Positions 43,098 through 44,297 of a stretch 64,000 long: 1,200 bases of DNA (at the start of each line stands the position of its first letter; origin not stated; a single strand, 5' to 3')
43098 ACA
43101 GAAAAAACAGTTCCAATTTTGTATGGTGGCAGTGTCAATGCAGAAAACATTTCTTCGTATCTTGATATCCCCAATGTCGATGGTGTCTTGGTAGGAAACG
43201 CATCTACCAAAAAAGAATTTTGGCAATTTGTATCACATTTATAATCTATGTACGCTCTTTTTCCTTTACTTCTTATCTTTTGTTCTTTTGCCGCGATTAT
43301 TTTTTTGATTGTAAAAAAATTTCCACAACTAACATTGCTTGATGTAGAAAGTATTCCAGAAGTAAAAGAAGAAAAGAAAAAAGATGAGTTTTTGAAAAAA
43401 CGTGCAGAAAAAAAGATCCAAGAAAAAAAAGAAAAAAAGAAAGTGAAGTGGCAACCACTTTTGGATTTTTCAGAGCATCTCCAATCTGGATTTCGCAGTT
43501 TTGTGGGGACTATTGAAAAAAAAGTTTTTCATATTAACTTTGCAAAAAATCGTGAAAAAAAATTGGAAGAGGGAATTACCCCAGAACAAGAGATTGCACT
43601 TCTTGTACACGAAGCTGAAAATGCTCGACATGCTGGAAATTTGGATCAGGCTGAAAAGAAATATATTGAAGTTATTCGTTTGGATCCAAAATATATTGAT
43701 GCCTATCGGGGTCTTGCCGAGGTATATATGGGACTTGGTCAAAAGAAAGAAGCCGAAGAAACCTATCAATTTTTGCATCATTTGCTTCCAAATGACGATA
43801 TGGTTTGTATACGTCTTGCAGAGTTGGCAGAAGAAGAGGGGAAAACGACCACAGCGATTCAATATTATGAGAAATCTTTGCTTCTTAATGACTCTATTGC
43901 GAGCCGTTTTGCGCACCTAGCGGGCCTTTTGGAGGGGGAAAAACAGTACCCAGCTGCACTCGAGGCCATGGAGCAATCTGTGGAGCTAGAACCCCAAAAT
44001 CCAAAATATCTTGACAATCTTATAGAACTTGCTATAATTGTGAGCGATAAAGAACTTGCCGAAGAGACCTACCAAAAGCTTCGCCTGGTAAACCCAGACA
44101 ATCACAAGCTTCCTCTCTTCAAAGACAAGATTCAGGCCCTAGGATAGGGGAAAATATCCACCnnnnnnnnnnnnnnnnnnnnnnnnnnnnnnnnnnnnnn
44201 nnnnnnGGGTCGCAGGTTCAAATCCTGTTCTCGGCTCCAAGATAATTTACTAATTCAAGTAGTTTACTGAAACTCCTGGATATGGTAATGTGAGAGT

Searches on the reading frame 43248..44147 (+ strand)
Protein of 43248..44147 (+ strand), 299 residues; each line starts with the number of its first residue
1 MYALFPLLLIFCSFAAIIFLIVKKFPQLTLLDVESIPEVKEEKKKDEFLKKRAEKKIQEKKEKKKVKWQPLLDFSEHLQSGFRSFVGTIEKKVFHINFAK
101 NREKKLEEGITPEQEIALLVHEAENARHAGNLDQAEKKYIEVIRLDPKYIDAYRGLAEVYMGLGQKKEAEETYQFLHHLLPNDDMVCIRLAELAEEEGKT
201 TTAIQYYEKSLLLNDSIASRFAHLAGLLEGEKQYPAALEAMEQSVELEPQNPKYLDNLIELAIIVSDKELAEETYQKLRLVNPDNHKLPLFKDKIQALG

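Call 42: search_protein_families(library=pfam, proteins=[window:43248-44147:+], max_evalue=0.001)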
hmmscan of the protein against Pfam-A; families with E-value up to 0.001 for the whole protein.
window:43248-44147:+ (299 aa): 15 families
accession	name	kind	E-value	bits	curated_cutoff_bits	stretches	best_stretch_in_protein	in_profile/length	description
PF07719.23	TPR_2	-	4e-15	55.1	27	0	119-149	4-34/34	Tetratricopeptide repeat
PF14559.12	TPR_19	-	5.8e-13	49.4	25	1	128-174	3-49/68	Tetratricopeptide repeat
PF00515.34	TPR_1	-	5.6e-12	45.4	27.8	0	151-174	2-25/34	Tetratricopeptide repeat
PF13181.12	TPR_8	-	1.1e-10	41.2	25.7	0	187-214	4-31/34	Tetratricopeptide repeat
PF13428.12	TPR_14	-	1.6e-10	41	23.5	0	151-193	2-44/44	Tetratricopeptide repeat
PF13414.12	TPR_11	-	3.7e-09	36.6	26.8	1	130-164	8-42/42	TPR repeat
PF13424.12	TPR_12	-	8e-09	36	30.1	1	117-174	4-69/77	Tetratricopeptide repeat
PF23914.1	TPR_CcmH_CycH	-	1.8e-08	34.8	42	0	130-184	101-155/158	Cytochrome c-type biogenesis protein H TPR domain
PF13432.12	TPR_16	-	3e-08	34.4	32.7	1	123-174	4-55/65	Tetratricopeptide repeat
PF13176.12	TPR_7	-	8.5e-08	32.1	27.9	0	187-213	2-28/36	Tetratricopeptide repeat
PF13174.12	TPR_6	-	9.3e-07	29.5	26.3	0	151-177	1-27/33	Tetratricopeptide repeat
PF13431.12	TPR_17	-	1.9e-06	28.1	24.4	0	139-171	2-34/34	Tetratricopeptide repeat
PF24575.1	TPR_Slam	-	1.7e-05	25.6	35.2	0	182-238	43-101/104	Surface lipoprotein assembly modifier, N-terminal TPR repeats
PF11846.14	Wzy_C_2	-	0.00017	22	28.5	0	220-287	115-181/191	Virulence factor membrane-bound polymerase, C-terminal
PF13429.12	TPR_15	-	0.00037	20.4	26.2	0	223-278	13-70/280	Tetratricopeptide repeat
